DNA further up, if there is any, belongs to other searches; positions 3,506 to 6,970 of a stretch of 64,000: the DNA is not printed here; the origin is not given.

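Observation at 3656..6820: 1054-aa single-polypeptide NuoF::GltD (NfnB/StnB-like) fusion with an extra N-terminal [2Fe-2S] domain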

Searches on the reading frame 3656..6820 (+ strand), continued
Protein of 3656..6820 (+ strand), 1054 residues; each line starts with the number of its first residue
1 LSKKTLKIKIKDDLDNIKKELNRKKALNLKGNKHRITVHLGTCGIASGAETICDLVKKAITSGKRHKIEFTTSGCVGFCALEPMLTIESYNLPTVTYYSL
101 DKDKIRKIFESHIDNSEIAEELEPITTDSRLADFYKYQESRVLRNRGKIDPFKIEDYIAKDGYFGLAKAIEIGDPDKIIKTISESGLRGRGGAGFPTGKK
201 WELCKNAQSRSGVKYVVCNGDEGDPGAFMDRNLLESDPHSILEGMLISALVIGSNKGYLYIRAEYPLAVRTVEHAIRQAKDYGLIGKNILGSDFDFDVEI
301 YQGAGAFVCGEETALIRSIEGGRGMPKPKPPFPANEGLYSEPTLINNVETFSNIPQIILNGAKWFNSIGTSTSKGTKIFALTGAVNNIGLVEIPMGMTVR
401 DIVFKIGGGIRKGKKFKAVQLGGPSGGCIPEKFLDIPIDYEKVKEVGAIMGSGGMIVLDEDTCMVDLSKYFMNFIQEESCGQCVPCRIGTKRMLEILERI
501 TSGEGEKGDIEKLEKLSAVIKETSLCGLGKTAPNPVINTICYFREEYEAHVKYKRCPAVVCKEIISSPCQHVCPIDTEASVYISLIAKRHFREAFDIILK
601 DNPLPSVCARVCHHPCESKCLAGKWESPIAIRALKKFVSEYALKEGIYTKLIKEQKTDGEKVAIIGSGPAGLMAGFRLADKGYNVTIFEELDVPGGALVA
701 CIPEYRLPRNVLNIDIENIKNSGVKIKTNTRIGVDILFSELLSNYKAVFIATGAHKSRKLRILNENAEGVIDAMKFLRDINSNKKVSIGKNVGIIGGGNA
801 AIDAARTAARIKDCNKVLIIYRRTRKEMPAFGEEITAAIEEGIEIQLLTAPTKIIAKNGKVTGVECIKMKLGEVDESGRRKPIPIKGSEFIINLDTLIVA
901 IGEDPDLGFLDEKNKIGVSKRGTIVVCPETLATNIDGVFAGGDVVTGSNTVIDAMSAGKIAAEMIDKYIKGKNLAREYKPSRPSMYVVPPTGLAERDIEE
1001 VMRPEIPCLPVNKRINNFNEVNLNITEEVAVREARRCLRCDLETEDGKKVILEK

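Call 28: find_related_loci(query=A1, collection=genome_contigs, flank=10000)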
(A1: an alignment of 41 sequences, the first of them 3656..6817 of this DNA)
Query A1 (1054 aa) in genome_contigs; peptide patterns used: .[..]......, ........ (x = any residue, [..] = any of these).
600 stretches matched a pattern (row limit reached: there are more); 599 encode a relative of the query (tblastn E <= 1e-3); the best 80 are kept; 80 distinct loci.
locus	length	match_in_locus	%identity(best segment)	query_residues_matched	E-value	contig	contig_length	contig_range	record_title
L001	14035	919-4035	55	14-1050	0e+0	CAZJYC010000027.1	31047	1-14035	MAG TPA_asm: uncultured Eubacteriales bacterium isolate binchicken_co327_166 genome assembly, contig: NODE_213_length_31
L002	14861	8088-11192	52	5-1041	0e+0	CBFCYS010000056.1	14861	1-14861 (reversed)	MAG TPA_asm: uncultured bacterium isolate SRR26215675_binner12_Refined_126 genome assembly, contig: ERZ25073486.2410, wh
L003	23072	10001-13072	50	21-1042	0e+0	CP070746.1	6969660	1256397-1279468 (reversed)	MAG: Desulfobacterales bacterium isolate bin36 chromosome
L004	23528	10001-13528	51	7-1054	0e+0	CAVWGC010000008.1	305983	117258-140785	MAG: uncultured delta proteobacterium isolate MFD04716.bin.2.49 genome assembly, contig: contig_21694, whole genome shot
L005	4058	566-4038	50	12-1041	0e+0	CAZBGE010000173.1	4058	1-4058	MAG TPA_asm: uncultured Smithella sp. isolate binchicken_co154_62 genome assembly, contig: NODE_52246_length_4058_cov_37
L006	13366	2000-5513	49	7-1045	0e+0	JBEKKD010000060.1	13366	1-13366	MAG: Armatimonadota bacterium isolate SPRUCE 339 SPRUCE_339_60, whole genome shotgun sequence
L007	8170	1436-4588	48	1-1043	0e+0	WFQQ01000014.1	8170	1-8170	MAG: Desulfurellaceae bacterium isolate S013_74 k151_110165, whole genome shotgun sequence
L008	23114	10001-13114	51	7-1046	0e+0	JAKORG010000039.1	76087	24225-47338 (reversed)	MAG: Deltaproteobacteria bacterium isolate all_maxbin.269 k201_728294, whole genome shotgun sequence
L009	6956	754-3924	47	3-1045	0e+0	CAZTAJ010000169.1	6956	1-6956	MAG TPA_asm: uncultured Verrucomicrobiota bacterium isolate SRP272421_co4_360 genome assembly, contig: NODE_37480_length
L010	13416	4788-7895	47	14-1043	0e+0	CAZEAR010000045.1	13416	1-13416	MAG TPA_asm: uncultured Dehalococcoidales bacterium isolate binchicken_co294_169 genome assembly, contig: NODE_4525_leng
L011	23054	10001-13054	49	32-1043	0e+0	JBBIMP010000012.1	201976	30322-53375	MAG: Acidobacteriota bacterium isolate RSS170216_bin_235 NODE_13_length_201976_cov_14.417723, whole genome shotgun seque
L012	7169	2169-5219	50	32-1043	0e+0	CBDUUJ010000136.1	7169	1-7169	MAG TPA_asm: uncultured bacterium isolate SRR22302362_concoct_119 genome assembly, contig: ERZ25746724.6485, whole genom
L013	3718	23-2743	52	134-1043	0e+0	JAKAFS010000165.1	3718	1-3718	MAG: Deltaproteobacteria bacterium isolate WY2.bin112 NODE_53828_length_3718_cov_1.072403, whole genome shotgun sequence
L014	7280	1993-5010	47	33-1041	0e+0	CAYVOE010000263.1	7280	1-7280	MAG TPA_asm: uncultured Nitrospiraceae bacterium isolate SRP268622_co1_273 genome assembly, contig: NODE_25202_length_72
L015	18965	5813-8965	45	6-1042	0e+0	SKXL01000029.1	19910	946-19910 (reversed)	MAG: Balneolales bacterium isolate CSSed162cmB_239 CSSed16-2cmB-6090, whole genome shotgun sequence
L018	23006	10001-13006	48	33-1043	0e+0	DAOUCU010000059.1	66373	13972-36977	MAG TPA_asm: Dehalococcoidia bacterium isolate H85_867 78963, whole genome shotgun sequence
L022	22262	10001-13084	46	6-1041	0e+0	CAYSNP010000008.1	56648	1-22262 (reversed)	MAG TPA_asm: uncultured Christensenellaceae bacterium isolate binchicken_co139_91 genome assembly, contig: NODE_634_leng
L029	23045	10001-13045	46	19-1043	0e+0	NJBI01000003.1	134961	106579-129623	MAG: Promethearchaeota archaeon Loki_b31 58, whole genome shotgun sequence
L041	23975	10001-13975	42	7-1050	0e+0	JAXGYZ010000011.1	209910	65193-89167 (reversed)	MAG: Anaerolineae bacterium isolate AnMBR.bin525 bin525_11, whole genome shotgun sequence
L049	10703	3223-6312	44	35-1048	0e+0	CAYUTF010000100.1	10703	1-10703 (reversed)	MAG TPA_asm: uncultured archaeon isolate binchicken_co196_315 genome assembly, contig: NODE_8092_length_10703_cov_18.610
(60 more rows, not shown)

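Call 29: find_encoding_contigs(protein=P0004, flank=10000, max_places=2)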
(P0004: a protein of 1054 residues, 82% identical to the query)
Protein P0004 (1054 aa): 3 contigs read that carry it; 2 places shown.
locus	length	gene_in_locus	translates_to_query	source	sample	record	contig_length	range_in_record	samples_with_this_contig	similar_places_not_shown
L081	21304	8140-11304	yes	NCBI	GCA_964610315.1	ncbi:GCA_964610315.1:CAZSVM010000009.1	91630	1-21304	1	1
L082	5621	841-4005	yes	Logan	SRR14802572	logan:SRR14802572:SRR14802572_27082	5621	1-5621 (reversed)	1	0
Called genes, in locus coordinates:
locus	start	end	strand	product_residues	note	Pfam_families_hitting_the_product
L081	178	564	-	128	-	-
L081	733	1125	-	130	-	PF09685:MamF_MmsF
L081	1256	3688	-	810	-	PF00521:DNA_topoisoIV, PF03989:DNA_gyraseA_C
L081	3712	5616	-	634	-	PF02518:HATPase_c, PF00204:DNA_gyraseB, PF01751:Toprim, PF00986:DNA_gyraseB_C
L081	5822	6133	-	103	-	PF05258:DciA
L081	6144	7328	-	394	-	PF02463:SMC_N, PF13175:AAA_15, PF13476:AAA_23, PF13304:AAA_21 (faint)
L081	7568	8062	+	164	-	PF01257:2Fe-2S_thioredx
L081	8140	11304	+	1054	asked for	PF01512:Complex1_51K, PF10531:SLBB (weak), PF10589:NADH_4Fe-4S, PF14691:Fer4_20, PF00070:Pyr_redox (faint), PF07992:Pyr_redox_2, PF13450:NAD_binding_8 (weak), PF13738:Pyr_redox_3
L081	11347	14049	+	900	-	PF00111:Fer2 (faint), PF13510:Fer2_4, PF10588:NADH-G_4Fe-4S_3, PF12838:Fer4_7 (weak), PF22117:Fer4_Nqo3, PF04879:Molybdop_Fe4S4, PF00384:Molybdopterin, PF01568:Molydop_binding, +2 more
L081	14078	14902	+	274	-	PF02634:FdhD-NarQ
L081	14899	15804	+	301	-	PF12804:NTP_transf_3 (weak)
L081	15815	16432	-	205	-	PF13510:Fer2_4, PF00111:Fer2, PF13237:Fer4_10 (faint), PF22117:Fer4_Nqo3, PF12838:Fer4_7 (weak), PF13183:Fer4_8 (weak)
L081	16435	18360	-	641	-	PF01512:Complex1_51K, PF10531:SLBB, PF10589:NADH_4Fe-4S, PF00037:Fer4, PF12838:Fer4_7, PF13187:Fer4_9, PF13237:Fer4_10, PF14697:Fer4_21, +3 more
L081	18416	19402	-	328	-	PF01475:FUR, PF01257:2Fe-2S_thioredx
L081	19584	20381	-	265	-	PF03734:YkuD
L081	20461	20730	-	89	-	PF05016:ParE_toxin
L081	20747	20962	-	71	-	PF01402:RHH_1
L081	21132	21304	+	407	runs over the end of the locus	PF00155:Aminotran_1_2, PF01041:DegT_DnrJ_EryC1 (weak)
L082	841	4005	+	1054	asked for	PF01512:Complex1_51K, PF10531:SLBB (weak), PF10589:NADH_4Fe-4S, PF14691:Fer4_20, PF00070:Pyr_redox (faint), PF07992:Pyr_redox_2, PF13450:NAD_binding_8 (weak), PF13738:Pyr_redox_3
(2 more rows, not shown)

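Call 30: find_encoding_contigs(protein=P0012, flank=10000, max_places=2)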
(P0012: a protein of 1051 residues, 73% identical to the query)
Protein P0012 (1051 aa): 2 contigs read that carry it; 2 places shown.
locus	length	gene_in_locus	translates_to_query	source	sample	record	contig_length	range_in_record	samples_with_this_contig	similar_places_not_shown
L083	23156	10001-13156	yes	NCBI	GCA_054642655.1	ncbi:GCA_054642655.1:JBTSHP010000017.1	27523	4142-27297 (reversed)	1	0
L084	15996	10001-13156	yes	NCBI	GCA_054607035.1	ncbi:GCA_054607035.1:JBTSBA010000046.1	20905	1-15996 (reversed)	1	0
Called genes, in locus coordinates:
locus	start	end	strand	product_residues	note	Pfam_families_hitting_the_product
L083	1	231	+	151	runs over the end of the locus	PF01420:Methylase_S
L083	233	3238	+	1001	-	PF04313:HSDR_N, PF04851:ResIII, PF18766:SWI2_SNF2, PF22679:T1R_D3-like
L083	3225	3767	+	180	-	PF01863:YgjP-like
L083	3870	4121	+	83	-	PF04365:BrnT_toxin (weak)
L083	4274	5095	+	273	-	PF08843:AbiEii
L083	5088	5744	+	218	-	-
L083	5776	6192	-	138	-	PF01850:PIN (weak), PF10130:PIN_2 (weak), PF13470:PIN_3, PF16289:PIN_12 (weak)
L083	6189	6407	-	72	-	PF01402:RHH_1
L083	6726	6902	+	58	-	PF13412:HTH_24 (weak)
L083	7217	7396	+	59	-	-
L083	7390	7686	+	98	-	PF05016:ParE_toxin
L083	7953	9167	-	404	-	PF03453:MoeA_N, PF00994:MoCF_biosynth, PF03454:MoeA_C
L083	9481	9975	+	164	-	PF01257:2Fe-2S_thioredx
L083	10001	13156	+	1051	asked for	PF01512:Complex1_51K, PF10589:NADH_4Fe-4S, PF14691:Fer4_20, PF00070:Pyr_redox (faint), PF07992:Pyr_redox_2, PF13450:NAD_binding_8, PF13738:Pyr_redox_3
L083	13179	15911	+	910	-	PF13510:Fer2_4, PF10588:NADH-G_4Fe-4S_3, PF12838:Fer4_7 (weak), PF14697:Fer4_21 (weak), PF22117:Fer4_Nqo3, PF04879:Molybdop_Fe4S4, PF00384:Molybdopterin, PF01568:Molydop_binding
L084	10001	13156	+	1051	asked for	PF01512:Complex1_51K, PF10589:NADH_4Fe-4S, PF14691:Fer4_20, PF00070:Pyr_redox (faint), PF07992:Pyr_redox_2, PF13450:NAD_binding_8, PF13738:Pyr_redox_3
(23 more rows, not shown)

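Call 31: find_encoding_contigs(protein=P0115, flank=10000, max_places=2)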
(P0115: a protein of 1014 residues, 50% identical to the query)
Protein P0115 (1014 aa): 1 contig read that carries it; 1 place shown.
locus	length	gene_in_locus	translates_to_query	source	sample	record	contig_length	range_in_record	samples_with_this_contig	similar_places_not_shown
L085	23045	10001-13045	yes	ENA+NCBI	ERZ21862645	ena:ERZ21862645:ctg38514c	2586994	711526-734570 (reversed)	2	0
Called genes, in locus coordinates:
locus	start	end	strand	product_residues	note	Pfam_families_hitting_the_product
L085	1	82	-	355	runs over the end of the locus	PF09982:LpxR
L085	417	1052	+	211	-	PF00440:TetR_N, PF17932:TetR_C_24 (faint), PF17922:TetR_C_17 (faint)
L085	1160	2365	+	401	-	PF25954:Beta-barrel_RND_2 (faint), PF25917:BSH_RND, PF25876:HH_MFP_RND, PF25944:Beta-barrel_RND, PF25967:RND-MFP_C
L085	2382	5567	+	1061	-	PF00873:ACR_tran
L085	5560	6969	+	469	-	PF02321:OEP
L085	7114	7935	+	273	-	PF00378:ECH_1, PF16113:ECH_2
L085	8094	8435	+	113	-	-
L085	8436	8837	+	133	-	-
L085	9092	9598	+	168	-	PF01257:2Fe-2S_thioredx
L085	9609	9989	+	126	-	PF01257:2Fe-2S_thioredx (weak)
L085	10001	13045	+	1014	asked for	PF01257:2Fe-2S_thioredx, PF01512:Complex1_51K, PF10589:NADH_4Fe-4S, PF14691:Fer4_20, PF00890:FAD_binding_2 (weak), PF01266:DAO (weak), PF07992:Pyr_redox_2, PF13450:NAD_binding_8, +4 more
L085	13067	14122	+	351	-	PF13510:Fer2_4, PF10588:NADH-G_4Fe-4S_3, PF13183:Fer4_8 (weak), PF14697:Fer4_21 (weak), PF22117:Fer4_Nqo3, PF12838:Fer4_7, PF04879:Molybdop_Fe4S4, PF00384:Molybdopterin, +4 more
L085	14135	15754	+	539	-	PF00384:Molybdopterin, PF01568:Molydop_binding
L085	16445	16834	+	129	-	PF07085:DRTGG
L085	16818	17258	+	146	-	PF13581:HATPase_c_2 (weak), PF02518:HATPase_c (faint)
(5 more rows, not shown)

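Call 33: find_encoding_contigs(protein=P0001, flank=10000, max_places=4)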
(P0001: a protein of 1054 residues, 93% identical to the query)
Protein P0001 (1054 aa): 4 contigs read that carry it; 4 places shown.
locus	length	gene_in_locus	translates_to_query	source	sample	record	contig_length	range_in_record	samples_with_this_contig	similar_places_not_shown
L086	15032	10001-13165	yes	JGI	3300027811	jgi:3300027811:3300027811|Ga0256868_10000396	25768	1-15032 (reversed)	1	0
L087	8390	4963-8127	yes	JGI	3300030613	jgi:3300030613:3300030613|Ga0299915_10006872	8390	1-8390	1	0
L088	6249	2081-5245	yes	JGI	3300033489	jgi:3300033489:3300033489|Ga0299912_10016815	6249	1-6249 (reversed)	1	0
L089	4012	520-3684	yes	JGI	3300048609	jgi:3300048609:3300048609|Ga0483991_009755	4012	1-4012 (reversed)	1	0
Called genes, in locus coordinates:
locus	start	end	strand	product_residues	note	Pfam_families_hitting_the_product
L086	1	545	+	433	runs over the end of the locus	PF03611:EIIC-GAT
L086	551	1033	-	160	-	-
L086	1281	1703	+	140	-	PF02082:Rrf2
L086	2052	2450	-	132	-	-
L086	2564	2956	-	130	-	PF09685:MamF_MmsF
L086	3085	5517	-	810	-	PF00521:DNA_topoisoIV, PF03989:DNA_gyraseA_C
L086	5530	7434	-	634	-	PF02518:HATPase_c, PF00204:DNA_gyraseB, PF01751:Toprim, PF00986:DNA_gyraseB_C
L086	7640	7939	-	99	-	PF05258:DciA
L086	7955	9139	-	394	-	PF02463:SMC_N, PF13175:AAA_15, PF13476:AAA_23, PF13304:AAA_21 (faint)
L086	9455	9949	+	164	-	PF01257:2Fe-2S_thioredx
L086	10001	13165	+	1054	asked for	PF03486:HI0933_like (faint), PF01512:Complex1_51K, PF10589:NADH_4Fe-4S, PF14691:Fer4_20, PF00890:FAD_binding_2 (weak), PF07992:Pyr_redox_2, PF13450:NAD_binding_8, PF13738:Pyr_redox_3, +4 more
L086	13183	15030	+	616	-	?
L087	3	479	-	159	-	?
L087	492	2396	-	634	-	PF02518:HATPase_c, PF00204:DNA_gyraseB, PF01751:Toprim, PF00986:DNA_gyraseB_C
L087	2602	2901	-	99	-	PF05258:DciA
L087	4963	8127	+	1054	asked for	PF03486:HI0933_like (faint), PF01512:Complex1_51K, PF10589:NADH_4Fe-4S, PF14691:Fer4_20, PF00890:FAD_binding_2 (weak), PF07992:Pyr_redox_2, PF13450:NAD_binding_8, PF13738:Pyr_redox_3, +4 more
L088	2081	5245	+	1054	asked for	PF03486:HI0933_like (faint), PF01512:Complex1_51K, PF10589:NADH_4Fe-4S, PF14691:Fer4_20, PF00890:FAD_binding_2 (weak), PF07992:Pyr_redox_2, PF13450:NAD_binding_8, PF13738:Pyr_redox_3, +4 more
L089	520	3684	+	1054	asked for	PF03486:HI0933_like (faint), PF01512:Complex1_51K, PF10589:NADH_4Fe-4S, PF14691:Fer4_20, PF00890:FAD_binding_2 (weak), PF07992:Pyr_redox_2, PF13450:NAD_binding_8, PF13738:Pyr_redox_3, +4 more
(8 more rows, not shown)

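Call 34: find_encoding_contigs(protein=P0003, flank=10000, max_places=2)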
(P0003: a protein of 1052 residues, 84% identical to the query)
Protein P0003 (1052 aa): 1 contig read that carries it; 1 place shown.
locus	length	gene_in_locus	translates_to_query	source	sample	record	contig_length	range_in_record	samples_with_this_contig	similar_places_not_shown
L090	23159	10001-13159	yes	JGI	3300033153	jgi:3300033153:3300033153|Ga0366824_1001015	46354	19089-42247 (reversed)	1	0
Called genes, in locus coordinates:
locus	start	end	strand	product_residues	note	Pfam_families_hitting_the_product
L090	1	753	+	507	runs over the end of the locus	PF00370:FGGY_N, PF02782:FGGY_C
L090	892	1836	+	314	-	PF04545:Sigma70_r4 (faint), PF13412:HTH_24 (faint), PF04198:Sugar-bind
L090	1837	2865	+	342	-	PF00676:E1_dh, PF02775:TPP_enzyme_C (weak)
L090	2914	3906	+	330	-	PF02779:Transket_pyr, PF02780:Transketolase_C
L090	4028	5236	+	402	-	PF00364:Biotin_lipoyl, PF02817:E3_binding, PF00198:2-oxoacid_dh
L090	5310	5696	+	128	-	-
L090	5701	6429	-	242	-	PF21948:LplA-B_cat, PF03099:BPL_LplA_LipB (weak)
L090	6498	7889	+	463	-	PF00890:FAD_binding_2 (faint), PF01134:GIDA (weak), PF07992:Pyr_redox_2, PF12831:FAD_oxidored (weak), PF13450:NAD_binding_8 (weak), PF13738:Pyr_redox_3, PF00070:Pyr_redox, PF02852:Pyr_redox_dim, +2 more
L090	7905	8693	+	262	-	PF00702:Hydrolase (faint), PF05116:S6PP (weak), PF08282:Hydrolase_3, PF05116:S6PP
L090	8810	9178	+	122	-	-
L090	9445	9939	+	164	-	PF01257:2Fe-2S_thioredx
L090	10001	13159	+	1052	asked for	PF01512:Complex1_51K, PF10531:SLBB (weak), PF10589:NADH_4Fe-4S, PF14691:Fer4_20, PF00070:Pyr_redox (faint), PF07992:Pyr_redox_2, PF13450:NAD_binding_8 (weak), PF13738:Pyr_redox_3, +1 more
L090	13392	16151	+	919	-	PF13510:Fer2_4, PF10588:NADH-G_4Fe-4S_3, PF13237:Fer4_10 (faint), PF12838:Fer4_7 (weak), PF22117:Fer4_Nqo3, PF04879:Molybdop_Fe4S4, PF00384:Molybdopterin, PF01568:Molydop_binding, +1 more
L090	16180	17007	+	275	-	PF02634:FdhD-NarQ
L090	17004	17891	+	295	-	PF12804:NTP_transf_3 (weak)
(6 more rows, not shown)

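Call 55: find_encoding_contigs(protein=window:3656-6820:+, flank=10000, max_places=6)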
Protein window:3656-6820:+ (1054 aa): no gene with exactly this product is on record in the collection.
